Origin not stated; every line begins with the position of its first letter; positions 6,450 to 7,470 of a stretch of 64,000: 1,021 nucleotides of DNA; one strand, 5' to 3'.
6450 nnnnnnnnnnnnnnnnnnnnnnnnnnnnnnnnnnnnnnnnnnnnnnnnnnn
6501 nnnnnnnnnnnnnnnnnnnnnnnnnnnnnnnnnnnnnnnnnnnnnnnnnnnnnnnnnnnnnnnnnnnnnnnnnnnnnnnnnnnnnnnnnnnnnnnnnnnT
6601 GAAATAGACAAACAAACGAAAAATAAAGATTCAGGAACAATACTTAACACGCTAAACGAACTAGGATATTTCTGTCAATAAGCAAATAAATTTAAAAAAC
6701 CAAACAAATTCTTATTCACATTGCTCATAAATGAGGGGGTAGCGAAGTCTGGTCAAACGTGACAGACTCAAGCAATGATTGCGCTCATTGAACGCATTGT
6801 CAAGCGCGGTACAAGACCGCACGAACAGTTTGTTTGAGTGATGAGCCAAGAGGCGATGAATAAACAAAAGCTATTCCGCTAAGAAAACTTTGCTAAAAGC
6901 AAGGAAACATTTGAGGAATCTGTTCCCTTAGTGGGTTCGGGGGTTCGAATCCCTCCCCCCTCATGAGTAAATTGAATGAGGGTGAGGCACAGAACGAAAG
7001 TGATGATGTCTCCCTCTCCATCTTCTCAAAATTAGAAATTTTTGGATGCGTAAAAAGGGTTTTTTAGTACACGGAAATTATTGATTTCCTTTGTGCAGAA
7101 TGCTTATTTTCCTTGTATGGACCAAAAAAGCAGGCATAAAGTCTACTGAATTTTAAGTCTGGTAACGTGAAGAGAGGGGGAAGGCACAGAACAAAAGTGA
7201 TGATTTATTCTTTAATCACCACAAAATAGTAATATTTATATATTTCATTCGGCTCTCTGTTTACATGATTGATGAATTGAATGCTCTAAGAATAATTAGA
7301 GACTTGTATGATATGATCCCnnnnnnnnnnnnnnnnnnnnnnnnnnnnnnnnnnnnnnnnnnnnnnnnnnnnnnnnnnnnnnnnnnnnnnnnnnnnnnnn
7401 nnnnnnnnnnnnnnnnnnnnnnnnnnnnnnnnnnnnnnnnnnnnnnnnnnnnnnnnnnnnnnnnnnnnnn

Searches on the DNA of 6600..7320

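Call 63: search_rna_families(source=window, start=6600, end=7320, threshold=evalue, max_evalue=1)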
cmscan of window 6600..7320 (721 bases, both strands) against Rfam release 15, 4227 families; matches with E-value up to 1: 4.
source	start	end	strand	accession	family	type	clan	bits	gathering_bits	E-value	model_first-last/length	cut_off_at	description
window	6917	6955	-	RF04351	Plastid-psbl-rps4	Cis-reg;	-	22.6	68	0.034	9-51/53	no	Plastid-psbl-rps4 3UTR RNA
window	7087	7141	-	RF03731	mir-7371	Gene; miRNA;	-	21.1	62.6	0.49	1-59/59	no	mir-7371 microRNA precursor family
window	7053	7153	-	RF00026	U6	Gene; snRNA; splicing;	CL00009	19.1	44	0.038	1-105/105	no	U6 spliceosomal RNA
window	6938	6955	+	RF00023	tmRNA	Gene;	CL00001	12.4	47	0.0085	346-363/374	no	transfer-messenger RNA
